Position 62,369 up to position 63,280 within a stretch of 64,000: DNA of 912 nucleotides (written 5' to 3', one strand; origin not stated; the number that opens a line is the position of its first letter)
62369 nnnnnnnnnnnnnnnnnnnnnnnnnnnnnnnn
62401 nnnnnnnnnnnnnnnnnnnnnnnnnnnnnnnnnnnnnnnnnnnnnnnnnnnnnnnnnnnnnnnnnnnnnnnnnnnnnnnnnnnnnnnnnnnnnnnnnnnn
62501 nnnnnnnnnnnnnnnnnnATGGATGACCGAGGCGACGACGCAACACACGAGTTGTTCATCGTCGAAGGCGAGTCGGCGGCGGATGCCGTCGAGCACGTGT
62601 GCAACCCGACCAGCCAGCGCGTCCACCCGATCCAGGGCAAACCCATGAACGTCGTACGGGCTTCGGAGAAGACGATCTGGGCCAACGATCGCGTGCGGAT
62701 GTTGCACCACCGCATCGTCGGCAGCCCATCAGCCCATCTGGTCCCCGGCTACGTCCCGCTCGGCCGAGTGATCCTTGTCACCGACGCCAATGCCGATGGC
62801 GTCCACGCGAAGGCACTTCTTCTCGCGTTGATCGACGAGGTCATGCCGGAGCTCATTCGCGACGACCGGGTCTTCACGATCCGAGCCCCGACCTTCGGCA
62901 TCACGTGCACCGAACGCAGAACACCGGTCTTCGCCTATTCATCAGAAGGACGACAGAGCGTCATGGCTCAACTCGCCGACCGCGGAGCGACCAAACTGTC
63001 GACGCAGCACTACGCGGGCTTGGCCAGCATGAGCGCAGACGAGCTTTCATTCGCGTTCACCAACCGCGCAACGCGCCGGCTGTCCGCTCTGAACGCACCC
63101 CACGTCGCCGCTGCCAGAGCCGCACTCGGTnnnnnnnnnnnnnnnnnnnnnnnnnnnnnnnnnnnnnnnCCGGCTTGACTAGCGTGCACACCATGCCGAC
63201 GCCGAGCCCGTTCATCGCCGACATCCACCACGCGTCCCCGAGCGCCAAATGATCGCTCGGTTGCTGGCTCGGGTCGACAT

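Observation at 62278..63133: Free-standing GyrB/ParE C-terminal half (Toprim + tail) with altered metal-binding motif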

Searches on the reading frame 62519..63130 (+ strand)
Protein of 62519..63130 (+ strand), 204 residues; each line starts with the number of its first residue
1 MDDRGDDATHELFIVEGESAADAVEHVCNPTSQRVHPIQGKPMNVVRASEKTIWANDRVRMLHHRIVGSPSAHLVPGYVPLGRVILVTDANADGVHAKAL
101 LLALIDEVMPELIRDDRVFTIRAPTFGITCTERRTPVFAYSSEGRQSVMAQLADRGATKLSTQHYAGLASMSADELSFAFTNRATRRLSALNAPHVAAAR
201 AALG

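Call 14: find_related_loci(query=A2, collection=genome_contigs, flank=10000)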
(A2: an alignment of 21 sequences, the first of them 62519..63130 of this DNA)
Query A2 (204 aa) in genome_contigs; peptide patterns used: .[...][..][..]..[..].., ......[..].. (x = any residue, [..] = any of these).
397 stretches matched a pattern; 63 encode a relative of the query (tblastn E <= 1e-3); 62 distinct loci.
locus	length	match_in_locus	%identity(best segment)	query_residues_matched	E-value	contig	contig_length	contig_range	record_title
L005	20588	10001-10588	90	9-204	7e-108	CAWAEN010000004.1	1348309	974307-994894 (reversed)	MAG: uncultured Acidimicrobiia bacterium isolate MFD03551.bin.2.99 genome assembly, contig: contig_20124, whole genome s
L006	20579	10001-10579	68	11-203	4e-86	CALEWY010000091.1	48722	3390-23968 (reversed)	MAG: uncultured Acidimicrobiales bacterium isolate R2_Bin_Bin_115_sub_1 genome assembly, contig: c_000001464588, whole g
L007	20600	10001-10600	65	2-203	8e-85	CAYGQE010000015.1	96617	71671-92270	MAG TPA_asm: uncultured Acidimicrobiaceae bacterium isolate ERP117304_co3_171 genome assembly, contig: NODE_303_length_9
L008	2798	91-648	68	10-195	2e-85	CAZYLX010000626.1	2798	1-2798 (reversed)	MAG TPA_asm: uncultured Acidimicrobiaceae bacterium isolate SRP155585_co2_68 genome assembly, contig: NODE_48222_length_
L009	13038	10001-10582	57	10-204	2e-68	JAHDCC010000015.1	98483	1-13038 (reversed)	MAG: Acidimicrobiales bacterium isolate MAG-125 RZ_602, whole genome shotgun sequence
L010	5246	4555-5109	59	11-203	8e-67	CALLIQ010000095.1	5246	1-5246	MAG: uncultured Acidimicrobiales bacterium isolate B4_Bin_METABAT__56_1 genome assembly, contig: c_000002318286, whole g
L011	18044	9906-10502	66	5-203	1e-85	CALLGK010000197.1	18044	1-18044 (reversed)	MAG: uncultured Acidimicrobiales bacterium isolate R1_Bin_METABAT__190_1 genome assembly, contig: c_000000087437, whole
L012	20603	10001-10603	50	8-204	9e-61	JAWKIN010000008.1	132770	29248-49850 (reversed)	MAG: Acidimicrobiales bacterium isolate ABC1.26 ABC1.26.fa-8, whole genome shotgun sequence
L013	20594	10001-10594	55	6-203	3e-58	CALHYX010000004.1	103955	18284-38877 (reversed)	MAG: uncultured Acidimicrobiales bacterium isolate R2_Bin_MAXBIN__055_1 genome assembly, contig: c_000000969355, whole g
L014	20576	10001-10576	50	11-203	7e-57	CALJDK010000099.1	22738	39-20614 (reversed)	MAG: uncultured Acidimicrobiales bacterium isolate R2_Bin_MAXBIN__011_sub_1 genome assembly, contig: c_000000378274, who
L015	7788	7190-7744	52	10-191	3e-55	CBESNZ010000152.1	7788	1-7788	MAG TPA_asm: uncultured Acidimicrobiales bacterium isolate SRR7614695_binner13_Refined_80 genome assembly, contig: ERZ25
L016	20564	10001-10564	51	9-196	2e-52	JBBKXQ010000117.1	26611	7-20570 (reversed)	MAG: Acidimicrobiales bacterium isolate metabat_bins.134 k119_2428894, whole genome shotgun sequence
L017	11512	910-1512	46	3-203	9e-51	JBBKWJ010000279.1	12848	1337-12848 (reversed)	MAG: Acidimicrobiales bacterium isolate metabat_bins.301 k119_2732331, whole genome shotgun sequence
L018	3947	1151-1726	50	11-203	1e-50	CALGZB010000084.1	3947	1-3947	MAG: uncultured Acidimicrobiales bacterium isolate H3_Bin_METABAT__239_1 genome assembly, contig: c_000001883259, whole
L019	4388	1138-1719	42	11-204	9e-37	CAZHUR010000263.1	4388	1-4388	MAG TPA_asm: uncultured Acidimicrobiales bacterium isolate SRP114822_co3_62 genome assembly, contig: NODE_4326_length_43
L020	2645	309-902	37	7-204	3e-34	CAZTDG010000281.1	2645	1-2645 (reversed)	MAG TPA_asm: uncultured Acidimicrobiales bacterium isolate SRP114822_co1_81 genome assembly, contig: NODE_15208_length_2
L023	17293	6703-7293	41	7-203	5e-33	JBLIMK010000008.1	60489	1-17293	MAG: Verrucomicrobiales bacterium isolate 3300053785_91 Ga0535658_0000568, whole genome shotgun sequence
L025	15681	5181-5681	41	10-176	9e-33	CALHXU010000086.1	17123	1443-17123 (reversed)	MAG: uncultured Acidimicrobiales bacterium isolate R4_Bin_MAXBIN__006_1 genome assembly, contig: c_000001598668, whole g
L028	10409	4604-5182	39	11-203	2e-30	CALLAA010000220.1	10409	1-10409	MAG: uncultured Acidimicrobiales bacterium isolate L1_Bin_MAXBIN__035_sub_1 genome assembly, contig: c_000000036210, who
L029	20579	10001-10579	38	11-203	6e-29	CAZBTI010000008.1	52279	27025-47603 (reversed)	MAG TPA_asm: uncultured Acidimicrobiales bacterium isolate SRP114822_co1_51 genome assembly, contig: NODE_72_length_5227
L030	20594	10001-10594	32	2-199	6e-27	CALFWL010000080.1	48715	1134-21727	MAG: uncultured Pirellulaceae bacterium isolate H2_Bin_Bin_40_1_1 genome assembly, contig: c_000000009721, whole genome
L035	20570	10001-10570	33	11-199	1e-25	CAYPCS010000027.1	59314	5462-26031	MAG TPA_asm: uncultured Granulosicoccaceae bacterium isolate binchicken_co385_39 genome assembly, contig: NODE_214_lengt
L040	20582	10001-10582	32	11-204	1e-23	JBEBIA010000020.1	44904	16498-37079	MAG: Thiobacillus sp. isolate SF1_2_11 NODE_554_length_44904_cov_41.511840, whole genome shotgun sequence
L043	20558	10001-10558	34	11-193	2e-22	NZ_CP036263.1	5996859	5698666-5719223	Adhaeretor mobilis strain HG15A2 chromosome, complete genome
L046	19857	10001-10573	29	11-201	8e-22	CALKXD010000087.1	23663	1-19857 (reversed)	MAG: uncultured Granulosicoccaceae bacterium isolate B4_Bin_MAXBIN__032_sub_1 genome assembly, contig: c_000002013837, w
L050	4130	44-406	38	83-203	9e-20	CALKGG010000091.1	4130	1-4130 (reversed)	MAG: uncultured Acidimicrobiales bacterium isolate R3_Bin_Bin_10_sub_1 genome assembly, contig: c_000000417144, whole ge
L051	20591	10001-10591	35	5-192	8e-20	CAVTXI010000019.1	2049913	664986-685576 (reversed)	MAG: uncultured beta proteobacterium isolate MFD04651.bin.1.240 genome assembly, contig: contig_616, whole genome shotgu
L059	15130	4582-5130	32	8-192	1e-14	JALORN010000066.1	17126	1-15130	MAG: Steroidobacteraceae bacterium isolate Prado182 scaffold_5071, whole genome shotgun sequence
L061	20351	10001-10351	39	5-124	4e-14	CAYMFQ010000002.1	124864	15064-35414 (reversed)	MAG TPA_asm: uncultured Granulosicoccaceae bacterium isolate SRP268394_co1_152 genome assembly, contig: NODE_129_length_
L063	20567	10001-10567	24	11-198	2e-12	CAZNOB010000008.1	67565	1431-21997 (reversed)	MAG TPA_asm: uncultured Granulosicoccaceae bacterium isolate binchicken_co258_134 genome assembly, contig: NODE_148_leng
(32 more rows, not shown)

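Call 20: search_protein_families(library=pfam, proteins=[L028:2843-4540:+, L029:6640-7545:+, L025:1213-2715:+, L061:9317-9859:+, L035:6786-8159:+, L063:10601-15331:-, L020:999-2522:-, L050:2055-2990:-, L046:5871-6713:+], max_evalue=0.01)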
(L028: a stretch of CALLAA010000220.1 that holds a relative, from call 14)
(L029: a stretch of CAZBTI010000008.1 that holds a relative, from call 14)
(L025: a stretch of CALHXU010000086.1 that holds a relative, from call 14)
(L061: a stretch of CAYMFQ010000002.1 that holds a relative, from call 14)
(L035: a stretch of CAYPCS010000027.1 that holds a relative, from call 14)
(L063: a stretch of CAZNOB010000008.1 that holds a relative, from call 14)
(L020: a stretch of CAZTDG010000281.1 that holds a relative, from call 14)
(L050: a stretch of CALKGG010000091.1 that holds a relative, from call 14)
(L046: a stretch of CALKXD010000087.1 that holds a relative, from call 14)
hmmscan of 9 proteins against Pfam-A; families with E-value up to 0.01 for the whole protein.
L028:2843-4540:+ (565 aa): 1 family
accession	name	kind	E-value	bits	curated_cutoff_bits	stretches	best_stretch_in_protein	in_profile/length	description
PF05762.20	VWA_CoxE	-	6.8e-43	147.1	26.4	1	338-559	1-221/222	VWA domain containing CoxE-like protein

L029:6640-7545:+ (301 aa): 16 families
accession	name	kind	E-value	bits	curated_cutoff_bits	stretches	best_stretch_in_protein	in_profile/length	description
PF07728.20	AAA_5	-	7.2e-14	52.4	22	1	47-197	2-138/139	AAA domain (dynein-related subfamily)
PF00004.35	AAA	-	1.8e-13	51.5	21.2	1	47-197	1-122/131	ATPase family associated with various cellular activities (AAA)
PF07724.20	AAA_2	-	8.3e-08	32.9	27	1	47-205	6-137/166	AAA domain (Cdc48 subfamily)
PF13191.12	AAA_16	-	3.1e-07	31.5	32.6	1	46-160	26-157/167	AAA ATPase domain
PF13401.12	AAA_22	-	5.2e-07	30.5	27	1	45-160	6-109/130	AAA domain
PF07726.17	AAA_3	-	5.5e-07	30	27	0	47-78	2-33/131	ATPase family associated with various cellular activities (AAA)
PF01637.24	ATPase_2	-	5.4e-05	23.5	33.2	1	43-185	19-157/225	ATPase domain predominantly from Archaea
PF05496.18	RuvB_N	-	5.6e-05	23.4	27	0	135-166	84-115/159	Holliday junction DNA helicase RuvB P-loop domain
PF00158.32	Sigma54_activat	-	9.3e-05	22.6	20.2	0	42-68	20-46/168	Sigma-54 interaction domain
PF12774.13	AAA_6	-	0.0013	18.2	25.2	1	44-83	32-71/327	Hydrolytic ATP binding site of dynein motor region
PF13238.12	AAA_18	-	0.0015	19.5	29.4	1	47-103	1-55/128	AAA domain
PF13173.12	AAA_14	-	0.002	18.6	27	0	45-148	3-75/129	AAA domain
PF13245.12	AAA_19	-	0.0038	17.8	25.1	0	44-68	11-35/134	AAA domain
PF13604.12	AAA_30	-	0.0061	16.7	27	0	47-69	21-43/191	AAA domain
PF01745.22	IPT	-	0.0073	16.2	20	0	48-81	5-41/233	Isopentenyl transferase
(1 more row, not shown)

L025:1213-2715:+ (500 aa): 1 family
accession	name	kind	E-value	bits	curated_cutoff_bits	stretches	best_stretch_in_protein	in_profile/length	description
PF00171.27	Aldedh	-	5e-12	45.6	23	1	48-345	20-308/461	Aldehyde dehydrogenase family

L061:9317-9859:+ (180 aa): 1 family
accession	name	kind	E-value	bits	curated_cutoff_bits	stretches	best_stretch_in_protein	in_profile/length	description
PF04352.18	ProQ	-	1.4e-23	83.4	27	1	17-122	3-107/109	ProQ/FINO family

L035:6786-8159:+ (457 aa): 0 families

L063:10601-15331:- (1576 aa): 4 families
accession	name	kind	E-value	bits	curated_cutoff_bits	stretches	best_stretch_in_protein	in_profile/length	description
PF07691.17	PA14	-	2.5e-14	53.8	24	1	210-307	36-143/147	PA14 domain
PF05567.17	T4P_PilY1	-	1.3e-11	44.6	28.1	1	1070-1295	42-282/411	PilY1 beta-propeller domain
PF13519.12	VWA_2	-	0.00033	21.7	27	0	46-109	1-47/107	von Willebrand factor type A domain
PF00092.34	VWA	-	0.0076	16.9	23.8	0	771-867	104-169/174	von Willebrand factor type A domain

L020:999-2522:- (507 aa): 1 family
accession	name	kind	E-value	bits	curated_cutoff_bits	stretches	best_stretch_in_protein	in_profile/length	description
PF01474.22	DAHP_synth_2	-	1.5e-201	670.1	27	1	65-501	1-438/438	Class-II DAHP synthetase family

L050:2055-2990:- (311 aa): 3 families
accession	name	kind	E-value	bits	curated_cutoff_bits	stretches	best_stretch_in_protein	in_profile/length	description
PF04542.20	Sigma70_r2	-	2e-19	69.6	24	1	96-164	1-68/71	Sigma-70 region 2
PF00140.25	Sigma70_r1_2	-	4.2e-12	46.3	22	1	36-68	1-33/34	Sigma-70 factor, region 1.2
PF04545.22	Sigma70_r4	-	4.4e-10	39.3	24.1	1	247-299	1-49/50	Sigma-70, region 4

L046:5871-6713:+ (280 aa): 1 family
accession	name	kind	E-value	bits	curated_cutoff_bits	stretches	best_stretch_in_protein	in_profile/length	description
PF12119.13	DUF3581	-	2.8e-80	269.3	25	1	47-259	3-216/217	Protein of unknown function (DUF3581)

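Call 21: predict_structure(alignment_id=A2)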
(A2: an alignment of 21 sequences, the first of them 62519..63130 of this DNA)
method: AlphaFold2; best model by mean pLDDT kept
length: 204 residues; sequences in the alignment: 21
mean_pLDDT: 90.7   pTM: 0.85
mean pLDDT of the five models: 90.7, 89.6, 89.4, 88.9, 87.8
residues with pLDDT >= 90: 162; 70-90: 31; 50-70: 6; < 50: 5
segments of 3 or more residues with pLDDT < 50: 1-5
pLDDT, mean of each block of 10 residues (from residue 1): 53 94 95 92 92 94 85 73 93 93 96 95 95 93 97 96 93 95 93 97 93
secondary structure, 60 per line:
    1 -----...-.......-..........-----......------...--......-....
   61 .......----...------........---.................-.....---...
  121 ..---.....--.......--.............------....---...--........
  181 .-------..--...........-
elements in order: E10-16 H18-27 E33-38 H50-55 H57-67 E81-88 H92-108 H110-114 E118-122 E126-130 E133-139 H142-154 E161-164 H173-181 H193-203

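Call 24: fold_search(model_id=the predicted structure, library=pdb)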
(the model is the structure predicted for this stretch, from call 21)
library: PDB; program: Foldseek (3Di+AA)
matches with E <= 10: 1389; with E <= 0.001: 195
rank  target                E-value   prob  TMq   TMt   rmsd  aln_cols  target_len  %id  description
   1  3k9f_C                3.7e-15  1.00  0.77  0.71   4.1       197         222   24  Detailed structural insight into the quinolone-DNA cleavage complex of type IIA topoisomerases (released 2009-10-27)
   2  5eix_A                4.5e-15  1.00  0.80  0.25   3.7       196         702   26  QUINOLONE-STABILIZED CLEAVAGE COMPLEX OF TOPOISOMERASE IV FROM KLEBSIELLA PNEUMONIAE (released 2016-04-13)
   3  5bs8_D                5.8e-15  1.00  0.80  0.67   3.1       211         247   26  Crystal structure of a topoisomerase II complex (released 2016-03-02)
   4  7lhz_C                1.0e-14  1.00  0.78  0.24   3.4       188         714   27  K. pneumoniae Topoisomerase IV (ParE-ParC) in complex with DNA and (3S)-10-[(3R)-3-(1-aminocyclopropyl)pyrrolidin-1-yl (released 2021-05-12)
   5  5bs8_B                1.3e-14  1.00  0.80  0.68   4.2       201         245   27  Crystal structure of a topoisomerase II complex (released 2016-03-02)
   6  5eix_B                1.7e-14  1.00  0.77  0.24   3.0       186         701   26  QUINOLONE-STABILIZED CLEAVAGE COMPLEX OF TOPOISOMERASE IV FROM KLEBSIELLA PNEUMONIAE (released 2016-04-13)
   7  6waa_B                1.8e-14  1.00  0.79  0.24   4.0       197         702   25  K. pneumoniae Topoisomerase IV (ParE-ParC) in complex with DNA and compound 34 (7-[(1S,5R)-1-amino-3-azabicyclo[3.1.0] (released 2020-07-15)
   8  4z4q_B                2.6e-14  1.00  0.74  0.23   4.2       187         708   24  Quinazolinedione(PD 0305970)-DNA cleavage complex of topoisomerase IV from S. pneumoniae (released 2016-09-14)
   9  7lhz_A                3.2e-14  1.00  0.78  0.24   3.4       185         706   26  K. pneumoniae Topoisomerase IV (ParE-ParC) in complex with DNA and (3S)-10-[(3R)-3-(1-aminocyclopropyl)pyrrolidin-1-yl (released 2021-05-12)
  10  6waa_F                3.4e-14  1.00  0.79  0.24   4.2       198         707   25  K. pneumoniae Topoisomerase IV (ParE-ParC) in complex with DNA and compound 34 (7-[(1S,5R)-1-amino-3-azabicyclo[3.1.0] (released 2020-07-15)
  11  2xkk_C                3.8e-14  1.00  0.77  0.23   3.1       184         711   27  CRYSTAL STRUCTURE OF MOXIFLOXACIN, DNA, and A. BAUMANNII TOPO IV (PARE-PARC FUSION TRUNCATE) (released 2010-09-01)
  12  7ugw_B                4.4e-14  1.00  0.77  0.64   4.2       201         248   27  M. tuberculosis DNA gyrase cleavage core bound to DNA and evybactin (released 2022-08-17)
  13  3ksa_C                1.0e-13  1.00  0.77  0.72   4.2       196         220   24  Detailed structural insight into the DNA cleavage complex of type IIA topoisomerases (cleaved form) (released 2010-05-05)
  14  3ksa_D                1.1e-13  1.00  0.78  0.73   4.1       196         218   24  Detailed structural insight into the DNA cleavage complex of type IIA topoisomerases (cleaved form) (released 2010-05-05)
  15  9a68_B                2.7e-13  1.00  0.78  0.26   4.4       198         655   27  Integrative model of PARC-PARE by crosslinking MS and deep learning (released 2024-09-18)
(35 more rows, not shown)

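Call 26: search_protein_families(library=padloc, proteins=[L028:2843-4540:+, L029:6640-7545:+, L028:4550-5212:+, L061:9971-10582:+], max_evalue=0.01)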
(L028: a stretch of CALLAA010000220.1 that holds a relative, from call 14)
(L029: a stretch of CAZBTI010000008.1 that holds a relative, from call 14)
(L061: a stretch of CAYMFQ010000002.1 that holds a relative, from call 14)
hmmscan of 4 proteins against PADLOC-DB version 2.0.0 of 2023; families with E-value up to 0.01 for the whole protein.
L028:2843-4540:+ (565 aa): 0 families

L029:6640-7545:+ (301 aa): 12 families
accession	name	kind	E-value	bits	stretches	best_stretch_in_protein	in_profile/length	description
PDLC00914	TRIP13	-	2.4e-06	25.2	1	130-239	138-250/302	TRIP13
PDLC01993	RtcR--CARF_AAA_HTH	-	2.3e-05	21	1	39-68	199-228/523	-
PDLC00915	TRIP13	-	2.6e-05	21.8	0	47-71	66-90/302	TRIP13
PDLC04140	mad8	-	3e-05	21.7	1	37-231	20-130/314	mads_8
PDLC02196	IetA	-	5.1e-05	20.9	1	45-75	123-153/374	-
PDLC03838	DolB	-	0.00083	16.7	1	48-76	170-198/375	-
PDLC04232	IetA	-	0.0017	15.8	1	46-79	118-150/330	-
PDLC00289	PtuA1|PtuA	-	0.0023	15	0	210-293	307-390/404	AAA ATPase domain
PDLC04956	PDC-S20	-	0.0038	14.7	0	125-146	170-191/450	-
PDLC01994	RtcR_PspF1--CARF_AAA_HTH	-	0.0046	14.1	0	42-69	179-206/468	-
PDLC02496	BrxF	-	0.0052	14.9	0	41-76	18-53/158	BrxF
PDLC02195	IetA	-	0.0089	13.4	0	46-73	139-166/395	-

L028:4550-5212:+ (220 aa): 0 families

L061:9971-10582:+ (203 aa): 0 families

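Call 33: search_protein_representatives(alignment_id=A2)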
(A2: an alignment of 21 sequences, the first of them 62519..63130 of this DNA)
Query: 21 sequences, 207 profile positions. Proteins with E-value up to 0.001 (for the whole library): 11836; up to 1e-10: 6164; up to 1e-30: 750. The best 150 are listed.
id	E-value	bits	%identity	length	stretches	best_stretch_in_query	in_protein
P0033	3.2e-93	327.3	-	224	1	5-207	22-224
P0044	2.2e-89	314.7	-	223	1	6-207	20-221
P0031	2.5e-86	304.8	-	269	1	5-207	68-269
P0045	2.8e-78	278.5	-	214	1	4-207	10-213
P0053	1.9e-62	226.8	-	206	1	12-207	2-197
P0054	6.4e-61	221.8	-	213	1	7-206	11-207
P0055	1.7e-57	210.5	-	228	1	8-204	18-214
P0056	1.6e-54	200.9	-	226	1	8-206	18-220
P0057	1.7e-54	200.8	-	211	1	3-206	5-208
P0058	1.9e-53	197.4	-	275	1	8-205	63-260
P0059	2.6e-53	196.9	-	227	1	5-206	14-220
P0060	5.4e-53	195.9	-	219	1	9-206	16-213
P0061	1.5e-52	194.4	-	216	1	9-205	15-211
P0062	4.1e-52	193.0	-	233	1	6-206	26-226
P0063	4.1e-52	193.0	-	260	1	4-207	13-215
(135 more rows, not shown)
